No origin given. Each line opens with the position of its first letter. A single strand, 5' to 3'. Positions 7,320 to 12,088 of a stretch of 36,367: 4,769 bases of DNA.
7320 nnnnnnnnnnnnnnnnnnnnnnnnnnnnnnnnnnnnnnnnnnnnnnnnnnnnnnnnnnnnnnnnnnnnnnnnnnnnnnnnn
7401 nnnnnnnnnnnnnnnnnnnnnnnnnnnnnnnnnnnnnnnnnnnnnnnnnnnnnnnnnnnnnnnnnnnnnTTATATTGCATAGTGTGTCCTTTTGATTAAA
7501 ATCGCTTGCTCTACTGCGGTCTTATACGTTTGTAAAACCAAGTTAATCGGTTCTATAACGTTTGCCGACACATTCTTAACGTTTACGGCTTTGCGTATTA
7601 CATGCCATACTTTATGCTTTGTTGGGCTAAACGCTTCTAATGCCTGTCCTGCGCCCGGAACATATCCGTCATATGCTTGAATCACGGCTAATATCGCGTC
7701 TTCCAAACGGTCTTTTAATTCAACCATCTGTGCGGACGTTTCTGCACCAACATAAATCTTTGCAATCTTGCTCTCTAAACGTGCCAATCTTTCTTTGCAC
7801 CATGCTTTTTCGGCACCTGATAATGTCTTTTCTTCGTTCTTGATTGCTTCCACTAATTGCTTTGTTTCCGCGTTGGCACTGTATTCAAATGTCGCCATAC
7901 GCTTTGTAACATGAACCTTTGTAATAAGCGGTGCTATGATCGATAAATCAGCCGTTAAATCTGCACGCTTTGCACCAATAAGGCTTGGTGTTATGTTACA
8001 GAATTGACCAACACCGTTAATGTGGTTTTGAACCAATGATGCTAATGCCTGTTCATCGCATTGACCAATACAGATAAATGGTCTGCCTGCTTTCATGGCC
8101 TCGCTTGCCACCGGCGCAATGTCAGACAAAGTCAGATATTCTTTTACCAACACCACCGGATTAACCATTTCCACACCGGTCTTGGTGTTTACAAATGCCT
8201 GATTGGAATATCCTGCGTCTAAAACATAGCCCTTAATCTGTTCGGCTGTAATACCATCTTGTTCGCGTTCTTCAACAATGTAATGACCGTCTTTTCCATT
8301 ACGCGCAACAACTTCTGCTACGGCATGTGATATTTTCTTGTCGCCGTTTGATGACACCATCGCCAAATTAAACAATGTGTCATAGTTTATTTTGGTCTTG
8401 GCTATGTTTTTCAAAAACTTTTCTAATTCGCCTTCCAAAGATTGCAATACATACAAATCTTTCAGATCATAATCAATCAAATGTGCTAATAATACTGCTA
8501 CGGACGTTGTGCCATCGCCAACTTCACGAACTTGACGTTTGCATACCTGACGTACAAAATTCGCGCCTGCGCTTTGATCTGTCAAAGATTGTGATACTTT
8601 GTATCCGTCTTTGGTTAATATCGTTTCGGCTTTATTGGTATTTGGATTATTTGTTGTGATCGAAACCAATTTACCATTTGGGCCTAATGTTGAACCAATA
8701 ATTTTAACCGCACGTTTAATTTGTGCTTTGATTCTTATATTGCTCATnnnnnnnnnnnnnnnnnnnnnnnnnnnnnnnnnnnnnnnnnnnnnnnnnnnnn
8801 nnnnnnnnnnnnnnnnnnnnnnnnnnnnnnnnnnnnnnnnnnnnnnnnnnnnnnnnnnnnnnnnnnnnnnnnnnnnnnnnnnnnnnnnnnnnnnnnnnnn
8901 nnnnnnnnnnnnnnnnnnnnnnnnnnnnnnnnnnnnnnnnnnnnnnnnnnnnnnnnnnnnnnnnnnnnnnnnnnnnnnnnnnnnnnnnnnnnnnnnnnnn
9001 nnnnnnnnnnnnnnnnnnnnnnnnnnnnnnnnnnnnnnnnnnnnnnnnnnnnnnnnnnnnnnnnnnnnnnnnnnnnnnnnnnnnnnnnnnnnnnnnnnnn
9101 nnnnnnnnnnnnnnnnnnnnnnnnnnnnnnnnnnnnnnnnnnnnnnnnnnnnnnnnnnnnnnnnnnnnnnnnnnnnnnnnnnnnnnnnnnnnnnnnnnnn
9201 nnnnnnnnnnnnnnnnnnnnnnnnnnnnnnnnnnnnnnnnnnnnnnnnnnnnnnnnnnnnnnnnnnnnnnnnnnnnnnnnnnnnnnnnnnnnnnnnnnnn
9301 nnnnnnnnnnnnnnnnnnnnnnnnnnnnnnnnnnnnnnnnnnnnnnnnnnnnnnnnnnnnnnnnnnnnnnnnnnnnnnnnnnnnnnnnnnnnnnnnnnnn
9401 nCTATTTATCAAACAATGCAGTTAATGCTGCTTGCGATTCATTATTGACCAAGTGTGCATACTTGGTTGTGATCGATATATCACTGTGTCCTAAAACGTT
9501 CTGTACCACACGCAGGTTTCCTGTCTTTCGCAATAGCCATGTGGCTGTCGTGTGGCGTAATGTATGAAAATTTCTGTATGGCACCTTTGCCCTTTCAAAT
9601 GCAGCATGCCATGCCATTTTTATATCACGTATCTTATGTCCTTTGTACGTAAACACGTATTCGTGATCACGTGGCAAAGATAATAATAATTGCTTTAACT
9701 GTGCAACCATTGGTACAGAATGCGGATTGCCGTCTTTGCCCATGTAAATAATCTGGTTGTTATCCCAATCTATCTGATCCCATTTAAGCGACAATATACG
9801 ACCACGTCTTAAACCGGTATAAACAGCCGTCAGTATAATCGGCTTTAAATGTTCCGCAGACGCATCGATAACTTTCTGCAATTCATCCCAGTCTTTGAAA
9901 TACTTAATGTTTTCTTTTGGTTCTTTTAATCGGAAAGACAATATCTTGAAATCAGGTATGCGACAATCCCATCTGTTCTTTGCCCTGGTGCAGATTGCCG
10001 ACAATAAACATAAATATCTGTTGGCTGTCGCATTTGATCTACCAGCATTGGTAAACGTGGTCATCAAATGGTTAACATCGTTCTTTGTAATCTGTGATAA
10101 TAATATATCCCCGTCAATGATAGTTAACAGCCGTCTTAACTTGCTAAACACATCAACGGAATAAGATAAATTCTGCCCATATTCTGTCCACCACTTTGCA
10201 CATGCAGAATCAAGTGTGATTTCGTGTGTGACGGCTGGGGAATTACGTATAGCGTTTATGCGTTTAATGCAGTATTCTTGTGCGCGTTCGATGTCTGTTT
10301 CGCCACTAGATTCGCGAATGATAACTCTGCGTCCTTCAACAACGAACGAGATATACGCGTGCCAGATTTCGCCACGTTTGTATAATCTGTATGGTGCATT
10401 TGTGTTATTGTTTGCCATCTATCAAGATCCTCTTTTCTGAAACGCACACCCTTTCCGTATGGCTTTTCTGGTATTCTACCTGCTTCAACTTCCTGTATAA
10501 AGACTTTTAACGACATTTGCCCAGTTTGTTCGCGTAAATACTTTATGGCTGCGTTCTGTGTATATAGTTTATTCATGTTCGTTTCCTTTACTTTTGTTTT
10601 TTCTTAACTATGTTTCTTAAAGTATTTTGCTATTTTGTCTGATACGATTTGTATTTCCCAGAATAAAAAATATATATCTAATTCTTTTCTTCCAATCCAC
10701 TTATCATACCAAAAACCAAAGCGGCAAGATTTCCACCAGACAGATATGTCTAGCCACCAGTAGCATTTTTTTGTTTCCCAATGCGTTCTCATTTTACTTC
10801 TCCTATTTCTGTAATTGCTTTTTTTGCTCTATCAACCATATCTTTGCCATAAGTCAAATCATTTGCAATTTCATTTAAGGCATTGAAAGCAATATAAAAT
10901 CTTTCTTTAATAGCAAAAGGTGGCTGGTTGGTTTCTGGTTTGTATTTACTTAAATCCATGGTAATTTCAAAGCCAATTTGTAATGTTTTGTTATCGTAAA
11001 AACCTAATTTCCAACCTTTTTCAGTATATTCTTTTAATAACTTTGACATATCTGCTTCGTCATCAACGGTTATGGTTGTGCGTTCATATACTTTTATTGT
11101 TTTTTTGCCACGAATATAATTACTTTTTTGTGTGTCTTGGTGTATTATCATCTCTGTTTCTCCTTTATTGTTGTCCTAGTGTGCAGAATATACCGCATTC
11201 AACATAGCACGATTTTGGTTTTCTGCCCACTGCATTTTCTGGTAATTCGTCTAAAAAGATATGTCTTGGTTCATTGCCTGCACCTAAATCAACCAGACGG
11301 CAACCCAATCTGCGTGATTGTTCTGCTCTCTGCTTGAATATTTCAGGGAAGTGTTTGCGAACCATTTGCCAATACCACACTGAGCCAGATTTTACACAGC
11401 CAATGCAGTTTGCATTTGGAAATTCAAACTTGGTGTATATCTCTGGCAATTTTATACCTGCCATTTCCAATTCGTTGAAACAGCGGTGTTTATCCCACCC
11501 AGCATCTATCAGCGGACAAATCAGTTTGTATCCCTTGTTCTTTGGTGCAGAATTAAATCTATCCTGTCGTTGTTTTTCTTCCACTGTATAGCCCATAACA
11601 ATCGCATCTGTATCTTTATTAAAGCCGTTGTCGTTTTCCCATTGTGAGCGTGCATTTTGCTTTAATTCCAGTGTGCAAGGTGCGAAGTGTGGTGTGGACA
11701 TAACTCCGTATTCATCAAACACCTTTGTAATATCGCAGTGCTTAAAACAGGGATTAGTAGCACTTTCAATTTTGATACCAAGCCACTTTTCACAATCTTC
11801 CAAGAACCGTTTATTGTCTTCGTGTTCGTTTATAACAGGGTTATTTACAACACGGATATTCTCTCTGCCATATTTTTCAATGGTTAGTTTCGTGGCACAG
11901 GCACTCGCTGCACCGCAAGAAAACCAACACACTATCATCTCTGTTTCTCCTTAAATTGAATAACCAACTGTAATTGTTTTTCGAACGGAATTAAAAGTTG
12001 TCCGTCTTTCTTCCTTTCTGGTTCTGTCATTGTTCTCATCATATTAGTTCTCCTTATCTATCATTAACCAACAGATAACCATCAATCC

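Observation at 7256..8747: Miniaturised GroEL-like plus GroES-like chaperonin pair at the head of the late strand of a 36-kb temperate phage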

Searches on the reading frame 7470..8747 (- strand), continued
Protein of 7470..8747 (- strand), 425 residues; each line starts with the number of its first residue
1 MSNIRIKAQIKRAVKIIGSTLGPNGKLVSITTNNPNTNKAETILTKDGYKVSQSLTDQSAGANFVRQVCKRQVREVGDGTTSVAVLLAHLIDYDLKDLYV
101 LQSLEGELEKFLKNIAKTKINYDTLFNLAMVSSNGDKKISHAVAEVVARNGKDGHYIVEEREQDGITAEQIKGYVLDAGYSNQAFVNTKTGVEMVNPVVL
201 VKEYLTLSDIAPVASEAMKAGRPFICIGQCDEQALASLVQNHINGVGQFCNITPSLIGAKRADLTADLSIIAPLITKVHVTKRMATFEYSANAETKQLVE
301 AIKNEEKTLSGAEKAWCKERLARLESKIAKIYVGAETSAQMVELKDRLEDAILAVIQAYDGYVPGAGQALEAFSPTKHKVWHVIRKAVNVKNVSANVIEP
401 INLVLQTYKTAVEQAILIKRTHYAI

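Call 57: find_related_loci(query=A6, collection=viral_contigs, flank=3000)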
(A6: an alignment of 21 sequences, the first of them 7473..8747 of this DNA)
Query A6 (425 aa) in viral_contigs; peptide patterns used: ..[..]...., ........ (x = any residue, [..] = any of these).
147 stretches matched a pattern; 44 encode a relative of the query (tblastn E <= 1e-3); 43 distinct loci.
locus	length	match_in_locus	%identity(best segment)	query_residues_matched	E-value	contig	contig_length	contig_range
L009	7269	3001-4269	75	3-425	0e+0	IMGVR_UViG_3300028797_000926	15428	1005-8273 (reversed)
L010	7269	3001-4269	75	3-425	0e+0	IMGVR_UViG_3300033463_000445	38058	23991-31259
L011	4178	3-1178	76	34-425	0e+0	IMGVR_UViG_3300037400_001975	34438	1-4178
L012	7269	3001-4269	74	3-425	0e+0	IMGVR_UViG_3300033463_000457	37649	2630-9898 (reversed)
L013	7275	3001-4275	76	1-425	0e+0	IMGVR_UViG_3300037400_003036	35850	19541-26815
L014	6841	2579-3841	76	5-425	0e+0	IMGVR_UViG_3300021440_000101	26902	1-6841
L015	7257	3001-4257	28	16-388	8e-37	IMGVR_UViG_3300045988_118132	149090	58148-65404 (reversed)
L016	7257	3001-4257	28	16-388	9e-37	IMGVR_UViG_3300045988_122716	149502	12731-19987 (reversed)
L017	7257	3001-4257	28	16-388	3e-36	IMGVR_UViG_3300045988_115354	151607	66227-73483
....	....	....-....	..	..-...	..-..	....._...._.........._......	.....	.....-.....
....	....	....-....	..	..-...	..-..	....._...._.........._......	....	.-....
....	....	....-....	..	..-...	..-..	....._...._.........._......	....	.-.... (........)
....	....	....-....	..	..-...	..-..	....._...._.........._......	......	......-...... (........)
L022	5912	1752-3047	25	5-389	2e-33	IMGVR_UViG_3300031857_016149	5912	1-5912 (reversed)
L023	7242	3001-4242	26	5-374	5e-33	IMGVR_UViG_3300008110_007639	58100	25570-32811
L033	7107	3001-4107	31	17-370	3e-30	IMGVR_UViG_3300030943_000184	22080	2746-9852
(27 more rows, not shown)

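Call 76: fold_search(model_id=the predicted structure, library=viral)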
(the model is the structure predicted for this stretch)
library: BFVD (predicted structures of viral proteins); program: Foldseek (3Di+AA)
matches with E <= 10: 225; with E <= 0.001: 10
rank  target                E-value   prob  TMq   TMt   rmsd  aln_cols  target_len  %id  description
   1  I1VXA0                4.0e-30  1.00  0.63  0.52   7.9       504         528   22  (no name in the UniProt tables at hand)
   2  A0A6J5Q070            2.8e-28  1.00  0.58  0.45  11.2       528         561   20  GroL Chaperonin GroEL (HSP60 family) [uncultured Caudovirales phage]
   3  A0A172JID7            8.6e-28  1.00  0.61  0.47   9.6       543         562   18  Chaperonin GroEL [Bacillus phage AR9]
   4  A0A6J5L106            2.0e-26  1.00  0.62  0.46  10.5       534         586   20  GroL Chaperonin GroEL (HSP60 family) [uncultured Caudovirales phage]
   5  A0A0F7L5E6            3.0e-26  1.00  0.61  0.52   9.1       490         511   19  Chaperonin GroEL [uncultured marine virus]
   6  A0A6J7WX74            1.1e-24  1.00  0.58  0.48   8.0       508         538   18  GroL Chaperonin GroEL (HSP60 family) [uncultured Caudovirales phage]
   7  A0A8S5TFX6            2.4e-23  1.00  0.59  0.43  10.9       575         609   14  Heat shock protein 60 [Myoviridae sp. ctIty1]
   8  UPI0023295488         1.9e-21  1.00  0.64  0.54   7.7       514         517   16  (no name look-up for this kind of identifier)
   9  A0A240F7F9            3.8e-14  1.00  0.54  0.50   7.4       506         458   14  Thermosome (Fragment) [uncultured virus]
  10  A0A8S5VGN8            9.1e-13  1.00  0.57  0.34  10.8       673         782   10  T-complex protein 1 subunit theta [Myoviridae sp. ctkfK18]
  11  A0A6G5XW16            1.1e-02  1.00  0.19  0.13   2.6        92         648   21  (no name in the UniProt tables at hand)
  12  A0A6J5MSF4            9.4e-02  0.05  0.07  0.06  38.9       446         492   12  Uncharacterized protein [uncultured Caudovirales phage]
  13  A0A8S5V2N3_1          1.4e-01  0.03  0.09  0.06  30.4       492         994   12  Structural protein [CrAss-like virus sp. ctelJ1]
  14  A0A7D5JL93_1          3.1e-01  0.03  0.07  0.03  32.5       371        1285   11  RNA-directed RNA polymerase L [Halophytophthora RNA virus 4]
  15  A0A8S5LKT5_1          4.9e-01  0.02  0.09  0.07  31.7       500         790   11  Tail tape measure protein [Siphoviridae sp. ctKcB20]
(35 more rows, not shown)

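Call 77: list_cluster_members(proteins=[window:7473-8747:-, window:7259-7480:-, P0045, P0128])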
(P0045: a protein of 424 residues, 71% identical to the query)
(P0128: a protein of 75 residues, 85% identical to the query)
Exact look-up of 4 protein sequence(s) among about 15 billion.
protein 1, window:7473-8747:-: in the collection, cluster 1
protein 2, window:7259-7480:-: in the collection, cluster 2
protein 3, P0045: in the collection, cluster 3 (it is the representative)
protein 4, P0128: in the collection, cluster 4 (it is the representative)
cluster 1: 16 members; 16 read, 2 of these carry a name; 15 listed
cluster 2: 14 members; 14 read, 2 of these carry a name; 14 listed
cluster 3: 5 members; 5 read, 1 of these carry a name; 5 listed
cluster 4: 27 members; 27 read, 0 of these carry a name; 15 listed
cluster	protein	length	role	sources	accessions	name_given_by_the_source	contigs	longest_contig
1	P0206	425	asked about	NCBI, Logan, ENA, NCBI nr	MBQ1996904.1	MAG: hypothetical protein II238_00470 [Alphaproteobacteria bacterium] | hypothetical protein [Alphaproteobacteria bacterium]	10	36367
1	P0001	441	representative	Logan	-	-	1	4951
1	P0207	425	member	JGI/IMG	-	chaperonin GroEL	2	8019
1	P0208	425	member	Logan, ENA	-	-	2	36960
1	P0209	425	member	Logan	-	-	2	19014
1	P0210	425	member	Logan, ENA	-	-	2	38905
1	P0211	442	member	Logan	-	-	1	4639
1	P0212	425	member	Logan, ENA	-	-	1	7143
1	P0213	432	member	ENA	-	-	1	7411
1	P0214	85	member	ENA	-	-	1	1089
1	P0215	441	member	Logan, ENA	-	-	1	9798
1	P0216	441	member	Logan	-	-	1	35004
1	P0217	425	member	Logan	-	-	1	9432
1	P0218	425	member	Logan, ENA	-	-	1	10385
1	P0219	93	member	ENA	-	-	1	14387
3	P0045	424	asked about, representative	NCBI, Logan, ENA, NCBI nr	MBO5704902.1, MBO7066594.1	MAG: hypothetical protein J6R99_02700 [Alphaproteobacteria bacterium] | hypothetical protein [Alphaproteobacteria bacterium]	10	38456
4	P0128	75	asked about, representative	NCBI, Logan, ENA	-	-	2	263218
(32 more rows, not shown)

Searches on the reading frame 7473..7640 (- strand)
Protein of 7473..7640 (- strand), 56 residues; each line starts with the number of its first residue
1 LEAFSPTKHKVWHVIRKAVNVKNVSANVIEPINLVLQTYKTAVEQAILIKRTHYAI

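Call 32: search_solved_structures(query=window:7473-7640:-, max_evalue=10, show_alignments=5)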
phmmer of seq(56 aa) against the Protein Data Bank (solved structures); distinct sequences matched with E-value up to 10: 12.
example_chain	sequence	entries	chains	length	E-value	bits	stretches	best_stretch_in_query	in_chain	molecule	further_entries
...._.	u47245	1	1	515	0.017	18.8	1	26-51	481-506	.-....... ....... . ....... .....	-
4b2t_G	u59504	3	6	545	0.02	18.6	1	26-51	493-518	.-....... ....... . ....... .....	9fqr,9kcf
6nr8_C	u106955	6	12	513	0.02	18.6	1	26-51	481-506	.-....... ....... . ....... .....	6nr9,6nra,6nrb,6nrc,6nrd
9umt_C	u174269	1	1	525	0.021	18.6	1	26-51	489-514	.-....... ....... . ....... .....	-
8sfe_g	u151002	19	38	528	0.021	18.5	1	26-51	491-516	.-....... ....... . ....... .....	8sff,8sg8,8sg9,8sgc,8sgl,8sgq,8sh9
9unw_H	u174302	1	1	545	0.022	18.5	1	26-51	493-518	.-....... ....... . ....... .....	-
6qb8_g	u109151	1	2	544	0.023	18.4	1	26-51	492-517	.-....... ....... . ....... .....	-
7lum_H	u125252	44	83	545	0.023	18.4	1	26-51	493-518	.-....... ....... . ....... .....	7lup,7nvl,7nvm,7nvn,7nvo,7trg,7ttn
3ajm_A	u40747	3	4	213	0.13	16.1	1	4-43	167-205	Programmed cell death protein 10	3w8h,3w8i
3l8j_A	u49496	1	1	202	0.24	15.3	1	4-42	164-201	Programmed cell death protein 10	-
4geh_A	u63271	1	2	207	0.25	15.2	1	4-42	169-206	Programmed cell death protein 10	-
3l8i_A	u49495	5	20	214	0.26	15.2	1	4-42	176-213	Programmed cell death protein 10 | Cerebral cavernous malformations 3 protein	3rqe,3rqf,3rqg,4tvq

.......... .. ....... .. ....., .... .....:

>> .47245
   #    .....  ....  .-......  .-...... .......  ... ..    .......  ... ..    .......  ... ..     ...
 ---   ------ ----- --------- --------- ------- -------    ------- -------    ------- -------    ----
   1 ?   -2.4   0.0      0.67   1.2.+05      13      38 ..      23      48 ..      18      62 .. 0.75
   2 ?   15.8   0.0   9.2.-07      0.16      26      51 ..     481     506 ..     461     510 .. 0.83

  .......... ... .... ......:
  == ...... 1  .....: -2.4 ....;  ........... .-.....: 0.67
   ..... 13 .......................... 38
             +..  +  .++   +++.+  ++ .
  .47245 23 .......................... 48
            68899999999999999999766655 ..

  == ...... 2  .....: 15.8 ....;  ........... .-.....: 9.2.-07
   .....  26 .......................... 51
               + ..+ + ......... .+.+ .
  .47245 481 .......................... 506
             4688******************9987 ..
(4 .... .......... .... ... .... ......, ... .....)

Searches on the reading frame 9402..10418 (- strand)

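Call 25: search_protein_families(library=phrogs, proteins=[window:9402-10418:-], max_evalue=0.001)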
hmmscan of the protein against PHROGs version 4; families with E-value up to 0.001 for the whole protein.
window:9402-10418:- (338 aa): 9 families
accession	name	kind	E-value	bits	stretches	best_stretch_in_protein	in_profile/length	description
phrog_1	-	integration and excision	5.1e-58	198.8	1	10-335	111-447/611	integrase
phrog_216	-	integration and excision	2.8e-38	132.7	1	167-334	51-235/301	integrase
phrog_7685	-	integration and excision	8.6e-10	39.6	1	241-331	141-231/240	integrase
phrog_37709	-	unknown function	6.7e-09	36.7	1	121-219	10-105/116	-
phrog_7269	-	integration and excision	1.5e-08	35.5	1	284-333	30-79/89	integrase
phrog_35951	-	unknown function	1.3e-07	33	1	265-325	4-64/97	-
phrog_10426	-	integration and excision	5.6e-05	24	1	12-125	3-113/193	integrase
phrog_7244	-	integration and excision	0.00018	21.9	1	102-243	110-249/263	integrase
phrog_9176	-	unknown function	0.00025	22.4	1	12-102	3-91/139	-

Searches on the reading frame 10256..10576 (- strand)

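Call 68: search_protein_families(library=pfam, proteins=[window:10256-10576:-], max_evalue=0.01)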
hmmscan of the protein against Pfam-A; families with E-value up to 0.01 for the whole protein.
window:10256-10576:- (106 aa): 1 family
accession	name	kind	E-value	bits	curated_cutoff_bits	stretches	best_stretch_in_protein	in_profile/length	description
PF12728.13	HTH_17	-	0.00081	20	27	1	30-55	22-47/51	Helix-turn-helix domain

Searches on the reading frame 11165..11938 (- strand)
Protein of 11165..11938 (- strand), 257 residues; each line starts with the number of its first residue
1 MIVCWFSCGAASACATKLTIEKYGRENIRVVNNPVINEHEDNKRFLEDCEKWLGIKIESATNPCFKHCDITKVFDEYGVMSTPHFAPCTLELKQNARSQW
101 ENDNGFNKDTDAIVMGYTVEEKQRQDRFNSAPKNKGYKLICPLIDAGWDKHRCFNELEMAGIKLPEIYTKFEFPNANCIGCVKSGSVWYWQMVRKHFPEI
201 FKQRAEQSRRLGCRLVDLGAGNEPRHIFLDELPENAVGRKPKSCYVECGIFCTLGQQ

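Call 26: search_protein_families(library=phrogs, proteins=[window:11165-11938:-], max_evalue=0.001)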
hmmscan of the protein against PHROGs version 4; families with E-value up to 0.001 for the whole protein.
window:11165-11938:- (257 aa): 1 family
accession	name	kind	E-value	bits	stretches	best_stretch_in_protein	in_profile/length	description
phrog_424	-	moron, auxiliary metabolic gene and host takeover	2e-40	140.2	1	2-253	163-415/460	phosphoadenosine phosphosulfate reductase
